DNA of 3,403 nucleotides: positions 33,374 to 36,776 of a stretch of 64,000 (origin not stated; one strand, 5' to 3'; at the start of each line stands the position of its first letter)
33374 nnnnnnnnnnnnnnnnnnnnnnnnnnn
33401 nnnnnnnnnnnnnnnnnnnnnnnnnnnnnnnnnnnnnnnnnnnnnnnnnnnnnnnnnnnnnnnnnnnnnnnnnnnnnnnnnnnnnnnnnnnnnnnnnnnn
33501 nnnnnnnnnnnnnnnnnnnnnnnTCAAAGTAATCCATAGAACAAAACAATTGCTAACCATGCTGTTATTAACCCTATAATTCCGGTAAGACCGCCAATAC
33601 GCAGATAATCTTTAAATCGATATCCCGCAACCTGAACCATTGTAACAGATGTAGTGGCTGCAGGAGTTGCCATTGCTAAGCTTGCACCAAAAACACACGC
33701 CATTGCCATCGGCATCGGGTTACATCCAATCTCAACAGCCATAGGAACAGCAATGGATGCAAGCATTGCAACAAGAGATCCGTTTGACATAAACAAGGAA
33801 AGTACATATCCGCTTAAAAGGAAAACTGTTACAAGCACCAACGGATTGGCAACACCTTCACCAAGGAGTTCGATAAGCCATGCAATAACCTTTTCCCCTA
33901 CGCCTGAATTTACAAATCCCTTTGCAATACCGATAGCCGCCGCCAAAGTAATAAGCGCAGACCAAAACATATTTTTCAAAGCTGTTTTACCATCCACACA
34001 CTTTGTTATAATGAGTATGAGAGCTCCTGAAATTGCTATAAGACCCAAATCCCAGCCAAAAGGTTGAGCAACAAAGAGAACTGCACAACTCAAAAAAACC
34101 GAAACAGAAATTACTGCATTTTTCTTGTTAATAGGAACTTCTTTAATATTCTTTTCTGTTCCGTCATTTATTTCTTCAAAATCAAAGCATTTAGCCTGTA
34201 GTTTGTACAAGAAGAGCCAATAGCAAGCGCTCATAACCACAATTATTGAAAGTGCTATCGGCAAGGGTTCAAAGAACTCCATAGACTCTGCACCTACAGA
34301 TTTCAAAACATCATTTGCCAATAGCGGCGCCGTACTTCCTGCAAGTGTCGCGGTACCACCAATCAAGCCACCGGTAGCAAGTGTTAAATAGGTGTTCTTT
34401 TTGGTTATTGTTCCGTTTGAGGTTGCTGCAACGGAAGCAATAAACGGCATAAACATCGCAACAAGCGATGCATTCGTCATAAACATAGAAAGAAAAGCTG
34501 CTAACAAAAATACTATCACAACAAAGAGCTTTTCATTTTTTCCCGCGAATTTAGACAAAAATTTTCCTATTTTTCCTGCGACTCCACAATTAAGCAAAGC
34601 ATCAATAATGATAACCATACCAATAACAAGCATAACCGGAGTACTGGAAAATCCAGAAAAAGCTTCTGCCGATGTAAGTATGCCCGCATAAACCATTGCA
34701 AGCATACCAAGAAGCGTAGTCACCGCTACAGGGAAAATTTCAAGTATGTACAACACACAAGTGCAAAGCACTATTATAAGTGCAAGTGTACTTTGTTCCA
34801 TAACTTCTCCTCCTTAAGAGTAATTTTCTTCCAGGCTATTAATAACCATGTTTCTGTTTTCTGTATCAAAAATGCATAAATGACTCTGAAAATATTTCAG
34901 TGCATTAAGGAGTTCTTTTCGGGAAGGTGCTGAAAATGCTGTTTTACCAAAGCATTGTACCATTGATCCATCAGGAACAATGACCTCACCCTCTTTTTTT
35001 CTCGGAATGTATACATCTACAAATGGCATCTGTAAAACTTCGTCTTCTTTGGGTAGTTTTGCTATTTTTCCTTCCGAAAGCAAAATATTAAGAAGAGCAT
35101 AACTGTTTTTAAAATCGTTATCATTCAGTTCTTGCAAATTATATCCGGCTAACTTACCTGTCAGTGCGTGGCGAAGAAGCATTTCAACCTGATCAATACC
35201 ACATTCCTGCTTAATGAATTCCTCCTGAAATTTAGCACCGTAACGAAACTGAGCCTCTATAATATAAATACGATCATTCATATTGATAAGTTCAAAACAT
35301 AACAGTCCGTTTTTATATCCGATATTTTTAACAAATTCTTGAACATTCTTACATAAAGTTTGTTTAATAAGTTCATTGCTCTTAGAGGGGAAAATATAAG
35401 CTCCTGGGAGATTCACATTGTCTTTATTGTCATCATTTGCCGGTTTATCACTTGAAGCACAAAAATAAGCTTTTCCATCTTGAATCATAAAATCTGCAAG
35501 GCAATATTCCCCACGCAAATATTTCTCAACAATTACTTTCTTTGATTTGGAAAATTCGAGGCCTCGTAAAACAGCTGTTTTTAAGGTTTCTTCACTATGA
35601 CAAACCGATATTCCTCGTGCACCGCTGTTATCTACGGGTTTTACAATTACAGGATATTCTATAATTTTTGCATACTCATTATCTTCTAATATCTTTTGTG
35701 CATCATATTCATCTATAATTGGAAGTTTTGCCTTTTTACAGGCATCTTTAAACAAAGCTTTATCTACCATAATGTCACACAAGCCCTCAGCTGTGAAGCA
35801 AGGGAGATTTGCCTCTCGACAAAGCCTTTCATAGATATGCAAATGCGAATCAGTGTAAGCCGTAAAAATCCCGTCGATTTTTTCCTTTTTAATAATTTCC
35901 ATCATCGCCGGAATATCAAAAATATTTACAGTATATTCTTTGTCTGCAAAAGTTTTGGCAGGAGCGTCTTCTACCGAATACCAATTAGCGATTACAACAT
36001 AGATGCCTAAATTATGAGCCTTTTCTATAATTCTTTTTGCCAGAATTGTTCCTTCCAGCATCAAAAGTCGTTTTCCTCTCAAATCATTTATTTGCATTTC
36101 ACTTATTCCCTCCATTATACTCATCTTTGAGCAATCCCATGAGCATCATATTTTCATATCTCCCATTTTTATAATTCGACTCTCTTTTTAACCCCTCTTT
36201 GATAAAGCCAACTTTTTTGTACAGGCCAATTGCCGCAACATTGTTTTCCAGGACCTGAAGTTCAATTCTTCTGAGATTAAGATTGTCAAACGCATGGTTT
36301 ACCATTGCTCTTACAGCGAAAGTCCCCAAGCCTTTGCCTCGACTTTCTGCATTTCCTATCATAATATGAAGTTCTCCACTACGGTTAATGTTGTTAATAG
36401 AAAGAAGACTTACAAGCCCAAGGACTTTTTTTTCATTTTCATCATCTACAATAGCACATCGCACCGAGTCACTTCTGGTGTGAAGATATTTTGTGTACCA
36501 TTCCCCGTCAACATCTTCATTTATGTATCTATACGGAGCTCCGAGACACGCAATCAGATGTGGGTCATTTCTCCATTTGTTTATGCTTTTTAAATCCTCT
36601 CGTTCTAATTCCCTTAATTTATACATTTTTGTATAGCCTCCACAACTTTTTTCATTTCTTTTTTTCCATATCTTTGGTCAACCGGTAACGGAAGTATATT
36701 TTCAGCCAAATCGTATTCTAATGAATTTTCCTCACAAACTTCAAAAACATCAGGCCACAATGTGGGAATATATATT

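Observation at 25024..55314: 30-kb surface-glycan locus rich in ATP-grasp amide ligases, with CapA and TupA-like proteins and a permease, consistent with a teichuronopeptide-like, amino-acid-decorated polymer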

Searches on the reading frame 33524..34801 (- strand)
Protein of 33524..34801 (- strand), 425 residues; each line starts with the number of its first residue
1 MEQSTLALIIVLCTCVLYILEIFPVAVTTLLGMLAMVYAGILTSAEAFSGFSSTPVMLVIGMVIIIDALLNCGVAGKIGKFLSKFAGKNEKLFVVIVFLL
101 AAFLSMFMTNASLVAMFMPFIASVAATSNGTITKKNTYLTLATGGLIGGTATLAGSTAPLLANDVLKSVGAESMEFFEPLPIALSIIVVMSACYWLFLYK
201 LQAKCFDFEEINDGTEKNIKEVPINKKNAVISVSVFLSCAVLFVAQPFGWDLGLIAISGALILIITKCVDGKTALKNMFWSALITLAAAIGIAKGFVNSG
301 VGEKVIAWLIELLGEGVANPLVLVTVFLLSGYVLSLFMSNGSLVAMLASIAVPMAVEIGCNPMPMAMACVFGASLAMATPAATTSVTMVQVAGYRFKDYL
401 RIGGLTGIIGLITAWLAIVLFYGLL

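Call 3: search_protein_families(library=pfam, proteins=[window:33524-34801:-])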
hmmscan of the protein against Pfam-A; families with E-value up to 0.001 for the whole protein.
window:33524-34801:- (425 aa): 3 families
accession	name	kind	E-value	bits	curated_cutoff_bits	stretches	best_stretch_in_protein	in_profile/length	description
PF03600.22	CitMHS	-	2.5e-48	165.4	31.9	2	16-368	2-334/336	Citrate transporter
PF00939.25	Na_sulph_symp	-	5.4e-26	92.1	27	1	6-422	32-466/472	Sodium:sulfate symporter transmembrane region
PF06808.19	DctM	-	0.00072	18.9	23.8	1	122-383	109-373/413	Tripartite ATP-independent periplasmic transporter, DctM component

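Call 16: search_protein_families(library=ncbifam, proteins=[window:33524-34801:-], max_evalue=0.00001)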
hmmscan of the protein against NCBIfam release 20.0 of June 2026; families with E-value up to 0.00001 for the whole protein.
window:33524-34801:- (425 aa): 3 families
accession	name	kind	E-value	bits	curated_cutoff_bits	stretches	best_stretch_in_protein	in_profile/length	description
TIGR00785.1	dass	subfamily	3.6e-39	134.7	198.6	1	5-421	11-443/444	DASS family sodium-coupled anion symporter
NF040989.1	MamN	equivalog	2.5e-12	46.3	500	1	11-166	238-388/437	magnetosome biogenesis transporter MamN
NF033877.0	arsB_Sta_pI258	exception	2e-06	27.2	760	0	10-171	231-396/429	arsenite efflux transporter membrane subunit ArsB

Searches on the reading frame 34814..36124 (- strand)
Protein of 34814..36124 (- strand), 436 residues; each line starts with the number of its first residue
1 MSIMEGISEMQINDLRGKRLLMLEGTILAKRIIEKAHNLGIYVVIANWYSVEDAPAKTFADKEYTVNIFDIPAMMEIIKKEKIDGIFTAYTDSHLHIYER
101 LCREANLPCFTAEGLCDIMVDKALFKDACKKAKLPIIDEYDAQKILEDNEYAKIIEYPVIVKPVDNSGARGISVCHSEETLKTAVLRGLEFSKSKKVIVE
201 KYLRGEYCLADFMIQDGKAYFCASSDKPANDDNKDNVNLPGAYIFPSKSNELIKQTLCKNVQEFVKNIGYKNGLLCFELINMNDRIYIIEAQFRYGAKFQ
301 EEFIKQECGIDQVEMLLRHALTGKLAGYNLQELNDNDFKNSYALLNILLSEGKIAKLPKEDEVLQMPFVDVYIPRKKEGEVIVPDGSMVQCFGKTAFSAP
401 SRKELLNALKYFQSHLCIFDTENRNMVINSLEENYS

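Call 4: search_protein_families(library=pfam, proteins=[window:34814-36124:-])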
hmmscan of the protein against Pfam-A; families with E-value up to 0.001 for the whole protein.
window:34814-36124:- (436 aa): 7 families
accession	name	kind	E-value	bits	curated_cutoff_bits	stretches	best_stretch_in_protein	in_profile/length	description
PF02786.22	CPSase_L_D2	-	2.9e-12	47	19.8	1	121-295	1-180/211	Carbamoyl-phosphate synthase L chain, ATP binding domain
PF13535.11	ATP-grasp_4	-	6e-09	36.2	27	1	155-292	1-149/160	ATP-grasp domain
PF07478.18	Dala_Dala_lig_C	-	1.2e-06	28.6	24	1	150-206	30-84/204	D-ala D-ala ligase C-terminus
PF02655.19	ATP-grasp_3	-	2e-06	28.4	23.2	1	121-291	3-153/160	ATP-grasp domain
PF01071.24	GARS_A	-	4.2e-06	27.2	27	1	121-296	2-190/194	Phosphoribosylglycinamide synthetase, ATP-grasp (A) domain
PF02222.28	ATP-grasp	-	2.3e-05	24.6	27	1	129-291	3-159/179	ATP-grasp domain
PF21360.3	PylC-like_N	-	0.00046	20.7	27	0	41-97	23-80/96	PylC-like, N-terminal domain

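Call 16: search_protein_families(library=ncbifam, proteins=[window:34814-36124:-], max_evalue=0.00001)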
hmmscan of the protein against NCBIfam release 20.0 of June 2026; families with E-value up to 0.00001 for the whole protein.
window:34814-36124:- (436 aa): 26 families (the best 25 are shown)
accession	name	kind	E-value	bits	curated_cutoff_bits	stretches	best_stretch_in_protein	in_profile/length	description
NF006766.0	PRK09288.1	equivalog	3.4e-15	55.7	339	1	17-290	12-280/396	formate-dependent phosphoribosylglycinamide formyltransferase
TIGR01142.1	purT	equivalog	1.2e-14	54.1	502.15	1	19-238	1-222/380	phosphoribosylglycinamide formyltransferase 2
TIGR01369.1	CPSaseII_lrg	equivalog_domain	1.3e-14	52.9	1027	1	39-205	39-211/1052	carbamoyl-phosphate synthase (glutamine-hydrolyzing) large subunit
NF009406.0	PRK12767.1-5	equivalog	1.6e-14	53.7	271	1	51-327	38-299/327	carbamoyl phosphate synthase-like protein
NF003671.0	PRK05294.1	equivalog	2.7e-13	48.4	599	1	71-364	615-899/1058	carbamoyl-phosphate synthase large subunit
NF006286.0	PRK08462.1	equivalog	2.5e-11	43.1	740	1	67-325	61-323/445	acetyl-CoA carboxylase biotin carboxylase subunit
NF009554.0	PRK12999.1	equivalog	4.9e-11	41.2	965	1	17-294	5-296/1147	pyruvate carboxylase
NF009471.0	PRK12833.1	equivalog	6.6e-11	41.4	686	1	20-322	8-321/467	acetyl-CoA carboxylase biotin carboxylase subunit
NF006367.0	PRK08591.1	subfamily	4.7e-10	38.8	597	1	27-325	12-321/451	acetyl-CoA carboxylase biotin carboxylase subunit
TIGR00514.1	accC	equivalog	4.8e-10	38.8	626.5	1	24-318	9-314/449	acetyl-CoA carboxylase biotin carboxylase subunit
NF006406.0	PRK08654.1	equivalog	5.8e-10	38.3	739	1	28-320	13-315/499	acetyl-CoA carboxylase biotin carboxylase subunit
NF002563.0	PRK02186.1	subfamily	1.8e-09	36.4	625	1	84-326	69-307/890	argininosuccinate lyase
NF010623.0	PRK14016.1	subfamily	4.8e-09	34.9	877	1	117-206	210-298/871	cyanophycin synthetase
TIGR01161.1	purK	equivalog_domain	5.6e-09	35.7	318.4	1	22-378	4-339/362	5-(carboxyamino)imidazole ribonucleotide synthase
TIGR01205.1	D_ala_D_alaTIGR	subfamily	7.4e-09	35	245.65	1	118-220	103-207/318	D-alanine--D-alanine ligase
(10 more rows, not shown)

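Call 22: search_solved_structures(query=window:34814-36124:-, max_evalue=0.01)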
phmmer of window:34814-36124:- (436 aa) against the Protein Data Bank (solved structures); distinct sequences matched with E-value up to 0.01: 55.
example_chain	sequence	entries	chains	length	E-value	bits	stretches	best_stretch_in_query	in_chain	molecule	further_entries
4dim_A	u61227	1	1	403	2.5e-14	55.9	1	18-328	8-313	Phosphoribosylglycinamide synthetase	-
1ulz_A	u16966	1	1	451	1.8e-10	43.2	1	27-319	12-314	pyruvate carboxylase n-terminal domain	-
7kct_A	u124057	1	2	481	2.2e-10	43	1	18-337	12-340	2-oxoglutarate carboxylase small subunit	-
7kbl_A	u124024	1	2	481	2.2e-10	43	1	18-337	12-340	2-oxoglutarate carboxylase small subunit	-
8hz5_A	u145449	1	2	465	3.3e-10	42.4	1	21-317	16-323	Biotin carboxylase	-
2dzd_A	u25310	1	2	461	4e-10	42.1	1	59-318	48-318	pyruvate carboxylase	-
2c00_A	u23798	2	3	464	8.6e-10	41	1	112-325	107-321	BIOTIN CARBOXYLASE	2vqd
1bxr_A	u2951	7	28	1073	1.1e-09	40.6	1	71-318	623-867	CARBAMOYL-PHOSPHATE SYNTHASE | CARBAMOYL PHOSPHATE SYNTHETASE: LARGE SUBUNIT | CARBAMOYL PHOSPHATE SYNTHETASE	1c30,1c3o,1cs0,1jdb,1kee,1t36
1ce8_A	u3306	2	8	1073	1.2e-09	40.5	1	71-318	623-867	PROTEIN (CARBAMOYL-PHOSPHATE SYNTHASE) | carbamoyl phosphate synthetase large chain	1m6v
7kc7_A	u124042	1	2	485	4.8e-09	38.5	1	18-337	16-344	2-oxoglutarate carboxylase small subunit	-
1a9x_A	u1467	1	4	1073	1.6e-08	36.8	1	71-318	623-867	CARBAMOYL PHOSPHATE SYNTHETASE (LARGE CHAIN)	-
4mv1_A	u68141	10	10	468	6.8e-08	34.7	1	69-320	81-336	Biotin carboxylase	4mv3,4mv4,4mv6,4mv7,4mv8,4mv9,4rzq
3ouu_A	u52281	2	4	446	1.7e-07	33.4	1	67-335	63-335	Biotin carboxylase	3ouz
3vot_A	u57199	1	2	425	2.4e-07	32.9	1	31-322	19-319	L-amino acid ligase, BL00235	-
5dot_A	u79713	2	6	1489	8.9e-07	31.1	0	121-317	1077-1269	Carbamoyl-phosphate synthase [ammonia], mitochondrial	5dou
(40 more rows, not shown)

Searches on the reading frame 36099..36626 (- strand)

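Call 4: search_protein_families(library=pfam, proteins=[window:36099-36626:-])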
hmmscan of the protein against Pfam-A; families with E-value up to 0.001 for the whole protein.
window:36099-36626:- (175 aa): 7 families
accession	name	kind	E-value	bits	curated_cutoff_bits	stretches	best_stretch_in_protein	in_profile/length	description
PF13302.13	Acetyltransf_3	-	1.2e-20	75.1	25.4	1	4-141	4-137/138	Acetyltransferase (GNAT) domain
PF00583.31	Acetyltransf_1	-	1e-14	55.2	20.7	1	43-141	27-116/116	Acetyltransferase (GNAT) family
PF13420.13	Acetyltransf_4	-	6.6e-14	52.7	24.3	1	4-162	1-155/155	Acetyltransferase (GNAT) domain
PF13523.12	Acetyltransf_8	-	1.1e-09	38.4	27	1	86-144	82-140/145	Acetyltransferase (GNAT) domain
PF13508.13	Acetyltransf_7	-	2.1e-06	28.5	27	1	60-142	8-83/84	Acetyltransferase (GNAT) domain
PF08445.16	FR47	-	9.2e-06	26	22.1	1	82-144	20-80/86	FR47-like protein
PF13673.13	Acetyltransf_10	-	0.00095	19.6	23.6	0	67-151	41-117/128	Acetyltransferase (GNAT) domain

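Call 17: search_protein_families(library=ncbifam, proteins=[window:36099-36626:-], max_evalue=0.00001)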
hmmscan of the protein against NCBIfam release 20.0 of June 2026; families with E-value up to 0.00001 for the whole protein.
window:36099-36626:- (175 aa): 14 families
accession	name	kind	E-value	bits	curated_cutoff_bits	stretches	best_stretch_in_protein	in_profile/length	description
NF011709.0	PRK15130.1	equivalog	1.4e-23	83.7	218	1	3-170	8-169/186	spermidine N1-acetyltransferase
TIGR03585.1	PseH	equivalog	5.1e-21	75.4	93.1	1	3-163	2-155/156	UDP-4-amino-4,6-dideoxy-N-acetyl-beta-L-altrosamine N-acetyltransferase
TIGR01575.1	rimI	equivalog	2.1e-09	37.6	86.4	1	64-163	39-132/132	ribosomal protein S18-alanine N-acetyltransferase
NF000225.3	AAC_6p_Strep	exception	2.5e-09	37.3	250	1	87-169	71-154/156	aminoglycoside 6'-N-acetyltransferase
NF012165.0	AAC_6p_set_A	equivalog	2.7e-09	37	280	1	4-144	3-150/177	aminoglycoside 6'-N-acetyltransferase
NF040503.1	resist_ArsN1a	equivalog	5.4e-09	36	170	1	54-164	46-156/159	arsinothricin resistance N-acetyltransferase ArsN1 family A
NF007527.0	PRK10140.1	equivalog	7.5e-09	35.7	236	1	72-164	66-159/162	N-acetyltransferase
NF007539.0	PRK10151.1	equivalog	1.1e-08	34.9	184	1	64-164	74-173/179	50S ribosomal protein L7/L12-serine acetyltransferase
TIGR04431.1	N6_acetyl_AAC6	equivalog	1.3e-08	34.7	260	1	4-145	10-158/184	AacA4 family aminoglycoside N(6')-acetyltransferase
NF033074.0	AAC_6p_Ib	exception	8.5e-08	32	400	1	5-145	11-158/184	AAC(6')-Ib family aminoglycoside 6'-N-acetyltransferase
NF000048.1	AAC_6p_A40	exception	5e-07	29.4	400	1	10-143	16-156/184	aminoglycoside 6'-N-acetyltransferase AacA40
NF000118.3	AAC_6p_A31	exception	1.4e-06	28.3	385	1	11-144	5-145/172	aminoglycoside N-acetyltransferase AAC(6')-31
NF000135.2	AAC_6p_IIc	exception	3.7e-06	26.8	415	0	4-144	10-157/193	aminoglycoside N-acetyltransferase AAC(6')-IIc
TIGR03103.1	trio_acet_GNAT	equivalog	5.2e-06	25.3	569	1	49-142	117-213/547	N-acetylglutaminylglutamine synthetase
